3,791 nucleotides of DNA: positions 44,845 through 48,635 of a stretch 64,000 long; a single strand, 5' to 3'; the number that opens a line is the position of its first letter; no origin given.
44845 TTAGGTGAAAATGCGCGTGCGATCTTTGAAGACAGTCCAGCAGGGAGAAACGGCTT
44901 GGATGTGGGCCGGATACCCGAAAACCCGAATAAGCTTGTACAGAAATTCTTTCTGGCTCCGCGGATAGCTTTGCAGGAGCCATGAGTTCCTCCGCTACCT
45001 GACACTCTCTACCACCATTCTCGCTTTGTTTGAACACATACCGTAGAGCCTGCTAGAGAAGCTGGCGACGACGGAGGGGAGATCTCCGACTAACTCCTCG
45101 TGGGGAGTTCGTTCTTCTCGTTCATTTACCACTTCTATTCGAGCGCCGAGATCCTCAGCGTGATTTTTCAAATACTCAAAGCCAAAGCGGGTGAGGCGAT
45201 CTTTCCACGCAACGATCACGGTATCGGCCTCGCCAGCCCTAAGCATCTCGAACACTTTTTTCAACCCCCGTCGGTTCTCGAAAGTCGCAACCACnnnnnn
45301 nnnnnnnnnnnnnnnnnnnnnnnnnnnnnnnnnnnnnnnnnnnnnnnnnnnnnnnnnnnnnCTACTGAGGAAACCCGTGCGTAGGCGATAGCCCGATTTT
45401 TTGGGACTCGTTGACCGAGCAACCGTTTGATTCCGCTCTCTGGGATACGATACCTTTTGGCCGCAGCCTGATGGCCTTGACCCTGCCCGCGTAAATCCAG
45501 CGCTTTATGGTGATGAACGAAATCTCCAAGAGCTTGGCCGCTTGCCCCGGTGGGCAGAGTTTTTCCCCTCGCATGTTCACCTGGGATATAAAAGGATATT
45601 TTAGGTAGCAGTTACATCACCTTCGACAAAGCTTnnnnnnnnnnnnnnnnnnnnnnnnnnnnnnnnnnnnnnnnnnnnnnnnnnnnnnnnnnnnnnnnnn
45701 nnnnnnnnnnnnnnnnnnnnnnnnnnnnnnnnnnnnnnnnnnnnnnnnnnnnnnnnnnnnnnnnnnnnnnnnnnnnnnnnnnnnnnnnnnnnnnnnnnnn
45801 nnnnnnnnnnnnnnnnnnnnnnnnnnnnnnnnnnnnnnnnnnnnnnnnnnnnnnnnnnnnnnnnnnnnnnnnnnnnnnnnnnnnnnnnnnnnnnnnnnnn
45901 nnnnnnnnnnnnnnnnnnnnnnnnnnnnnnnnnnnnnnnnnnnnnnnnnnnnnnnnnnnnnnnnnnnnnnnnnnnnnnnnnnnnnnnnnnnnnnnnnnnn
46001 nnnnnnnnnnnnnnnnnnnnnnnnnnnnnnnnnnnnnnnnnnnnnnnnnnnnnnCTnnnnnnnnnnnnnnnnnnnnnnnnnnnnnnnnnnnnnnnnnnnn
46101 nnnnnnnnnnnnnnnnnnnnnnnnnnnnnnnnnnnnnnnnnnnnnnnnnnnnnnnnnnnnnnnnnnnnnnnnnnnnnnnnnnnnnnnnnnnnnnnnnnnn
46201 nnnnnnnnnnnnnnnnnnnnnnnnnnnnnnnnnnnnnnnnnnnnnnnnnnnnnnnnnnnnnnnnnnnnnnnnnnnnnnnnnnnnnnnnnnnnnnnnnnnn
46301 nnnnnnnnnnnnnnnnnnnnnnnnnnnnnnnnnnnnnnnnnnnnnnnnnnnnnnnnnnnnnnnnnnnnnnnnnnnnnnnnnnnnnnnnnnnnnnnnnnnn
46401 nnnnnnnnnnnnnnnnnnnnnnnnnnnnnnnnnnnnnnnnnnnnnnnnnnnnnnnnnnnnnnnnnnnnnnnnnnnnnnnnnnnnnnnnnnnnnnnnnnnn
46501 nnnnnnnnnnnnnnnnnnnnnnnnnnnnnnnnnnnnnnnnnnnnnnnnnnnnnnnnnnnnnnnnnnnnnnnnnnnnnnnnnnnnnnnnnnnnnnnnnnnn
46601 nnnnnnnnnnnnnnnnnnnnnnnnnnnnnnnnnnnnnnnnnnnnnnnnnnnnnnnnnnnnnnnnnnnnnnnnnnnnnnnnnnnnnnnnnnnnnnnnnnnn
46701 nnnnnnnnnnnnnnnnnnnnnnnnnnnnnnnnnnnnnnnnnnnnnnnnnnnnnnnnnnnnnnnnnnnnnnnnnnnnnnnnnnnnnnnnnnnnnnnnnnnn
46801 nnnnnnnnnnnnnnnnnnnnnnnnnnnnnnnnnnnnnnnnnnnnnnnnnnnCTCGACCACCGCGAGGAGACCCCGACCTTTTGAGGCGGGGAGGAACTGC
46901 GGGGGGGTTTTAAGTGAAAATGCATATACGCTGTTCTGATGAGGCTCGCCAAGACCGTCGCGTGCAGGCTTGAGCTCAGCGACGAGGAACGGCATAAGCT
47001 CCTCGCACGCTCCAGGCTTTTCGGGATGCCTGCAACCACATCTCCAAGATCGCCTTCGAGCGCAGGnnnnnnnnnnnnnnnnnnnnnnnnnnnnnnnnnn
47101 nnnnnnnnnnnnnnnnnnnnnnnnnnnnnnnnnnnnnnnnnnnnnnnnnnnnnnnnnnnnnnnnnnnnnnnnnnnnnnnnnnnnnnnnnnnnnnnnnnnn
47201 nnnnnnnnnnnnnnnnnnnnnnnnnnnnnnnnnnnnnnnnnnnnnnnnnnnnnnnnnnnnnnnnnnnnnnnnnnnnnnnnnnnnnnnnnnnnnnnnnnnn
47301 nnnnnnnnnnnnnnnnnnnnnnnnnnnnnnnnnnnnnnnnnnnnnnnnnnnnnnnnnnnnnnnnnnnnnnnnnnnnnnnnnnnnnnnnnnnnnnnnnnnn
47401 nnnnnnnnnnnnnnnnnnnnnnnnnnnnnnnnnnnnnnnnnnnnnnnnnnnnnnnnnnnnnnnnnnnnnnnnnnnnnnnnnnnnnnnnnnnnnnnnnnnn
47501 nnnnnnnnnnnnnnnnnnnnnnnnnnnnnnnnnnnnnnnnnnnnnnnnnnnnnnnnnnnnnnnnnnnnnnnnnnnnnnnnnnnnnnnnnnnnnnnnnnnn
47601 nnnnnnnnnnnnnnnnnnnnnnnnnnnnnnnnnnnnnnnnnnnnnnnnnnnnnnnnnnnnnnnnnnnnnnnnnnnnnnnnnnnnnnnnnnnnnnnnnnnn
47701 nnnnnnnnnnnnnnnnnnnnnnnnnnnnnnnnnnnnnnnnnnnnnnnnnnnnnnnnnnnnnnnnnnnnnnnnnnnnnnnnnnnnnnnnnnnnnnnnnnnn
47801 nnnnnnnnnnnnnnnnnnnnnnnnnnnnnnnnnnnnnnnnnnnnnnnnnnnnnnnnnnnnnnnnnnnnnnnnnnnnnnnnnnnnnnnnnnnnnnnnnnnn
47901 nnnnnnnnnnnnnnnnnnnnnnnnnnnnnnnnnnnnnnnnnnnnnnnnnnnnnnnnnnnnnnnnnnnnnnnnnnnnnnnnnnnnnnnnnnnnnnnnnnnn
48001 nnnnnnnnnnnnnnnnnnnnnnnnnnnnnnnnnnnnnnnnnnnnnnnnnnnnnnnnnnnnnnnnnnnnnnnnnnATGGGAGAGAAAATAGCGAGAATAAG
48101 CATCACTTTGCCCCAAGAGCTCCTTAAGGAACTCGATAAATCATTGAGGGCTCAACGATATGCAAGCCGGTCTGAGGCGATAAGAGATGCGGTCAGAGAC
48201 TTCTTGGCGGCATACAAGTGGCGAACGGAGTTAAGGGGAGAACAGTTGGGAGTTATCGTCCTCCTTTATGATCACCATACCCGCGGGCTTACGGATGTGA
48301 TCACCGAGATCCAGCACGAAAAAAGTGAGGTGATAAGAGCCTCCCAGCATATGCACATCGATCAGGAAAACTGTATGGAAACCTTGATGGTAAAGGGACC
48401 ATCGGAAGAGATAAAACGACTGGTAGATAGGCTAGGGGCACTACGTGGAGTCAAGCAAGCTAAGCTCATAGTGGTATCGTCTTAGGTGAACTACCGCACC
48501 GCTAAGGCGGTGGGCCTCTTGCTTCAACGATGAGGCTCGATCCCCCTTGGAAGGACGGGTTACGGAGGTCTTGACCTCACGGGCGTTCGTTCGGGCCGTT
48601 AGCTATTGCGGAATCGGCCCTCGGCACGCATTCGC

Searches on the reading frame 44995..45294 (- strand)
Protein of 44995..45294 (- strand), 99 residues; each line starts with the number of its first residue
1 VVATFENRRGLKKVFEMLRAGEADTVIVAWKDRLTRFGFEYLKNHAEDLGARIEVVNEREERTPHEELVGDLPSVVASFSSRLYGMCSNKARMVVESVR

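Call 95: search_protein_families(library=pfam, proteins=[window:44995-45294:-], max_evalue=0.05)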
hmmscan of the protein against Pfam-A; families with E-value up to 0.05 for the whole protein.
window:44995-45294:- (99 aa): 1 family
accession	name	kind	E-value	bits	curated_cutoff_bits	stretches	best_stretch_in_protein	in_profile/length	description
PF00239.26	Resolvase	-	2.9e-11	44.1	23.3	1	4-91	45-135/145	Resolvase, N terminal domain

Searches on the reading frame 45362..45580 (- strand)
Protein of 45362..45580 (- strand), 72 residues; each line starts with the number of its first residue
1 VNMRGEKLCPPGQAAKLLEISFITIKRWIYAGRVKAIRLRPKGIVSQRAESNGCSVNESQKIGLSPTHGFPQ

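Call 95: search_protein_families(library=pfam, proteins=[window:45362-45580:-], max_evalue=0.05)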
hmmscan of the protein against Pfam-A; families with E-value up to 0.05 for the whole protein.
window:45362-45580:- (72 aa): 1 family
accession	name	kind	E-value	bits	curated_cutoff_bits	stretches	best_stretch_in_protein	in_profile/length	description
PF12728.13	HTH_17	-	0.014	16.1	27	1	13-39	6-32/51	Helix-turn-helix domain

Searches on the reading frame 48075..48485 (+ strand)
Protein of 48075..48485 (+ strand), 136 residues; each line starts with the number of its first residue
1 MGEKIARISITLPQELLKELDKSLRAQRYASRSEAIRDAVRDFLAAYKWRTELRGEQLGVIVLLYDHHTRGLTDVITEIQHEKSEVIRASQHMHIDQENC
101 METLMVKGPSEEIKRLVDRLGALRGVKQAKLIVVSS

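Call 28: find_encoding_contigs(protein=window:48075-48485:+, flank=2500, max_places=10)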
Protein window:48075-48485:+ (136 aa): 6 contigs read that carry it; 5 places shown.
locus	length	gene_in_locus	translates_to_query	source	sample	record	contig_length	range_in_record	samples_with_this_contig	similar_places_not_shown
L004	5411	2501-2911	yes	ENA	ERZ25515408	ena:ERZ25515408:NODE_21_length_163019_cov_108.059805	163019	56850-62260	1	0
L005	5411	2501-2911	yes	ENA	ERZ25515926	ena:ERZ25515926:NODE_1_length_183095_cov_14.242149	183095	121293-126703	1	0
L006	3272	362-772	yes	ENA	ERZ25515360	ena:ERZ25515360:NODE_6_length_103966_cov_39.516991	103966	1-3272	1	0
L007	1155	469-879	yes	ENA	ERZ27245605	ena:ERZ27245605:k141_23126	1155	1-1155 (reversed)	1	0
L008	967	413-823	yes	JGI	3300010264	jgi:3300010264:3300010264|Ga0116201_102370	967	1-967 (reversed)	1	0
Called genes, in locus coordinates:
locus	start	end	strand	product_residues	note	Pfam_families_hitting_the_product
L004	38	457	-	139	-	PF00293:NUDIX, PF14815:NUDIX_4 (faint)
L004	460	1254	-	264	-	PF00142:Fer4_NifH (weak), PF01656:CbiA, PF02374:ArsA_ATPase, PF06564:CBP_BcsQ (faint), PF10609:ParA (weak), PF13614:AAA_31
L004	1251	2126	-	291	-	-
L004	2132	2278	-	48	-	-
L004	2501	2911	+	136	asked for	PF01402:RHH_1, PF08753:NikR_C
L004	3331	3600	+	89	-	-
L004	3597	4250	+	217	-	-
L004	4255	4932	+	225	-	PF02607:B12-binding_2 (weak), PF02310:B12-binding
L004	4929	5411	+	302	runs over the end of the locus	PF02593:DUF166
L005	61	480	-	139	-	PF00293:NUDIX, PF14815:NUDIX_4 (faint)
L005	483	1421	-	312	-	PF00142:Fer4_NifH (weak), PF02374:ArsA_ATPase, PF06564:CBP_BcsQ (faint), PF10609:ParA (weak), PF13614:AAA_31, PF01656:CbiA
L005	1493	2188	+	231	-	-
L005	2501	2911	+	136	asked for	PF01402:RHH_1, PF08753:NikR_C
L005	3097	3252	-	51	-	-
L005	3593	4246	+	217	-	-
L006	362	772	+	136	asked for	PF01402:RHH_1, PF08753:NikR_C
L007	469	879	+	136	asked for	PF01402:RHH_1, PF08753:NikR_C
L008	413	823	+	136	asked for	PF01402:RHH_1, PF08753:NikR_C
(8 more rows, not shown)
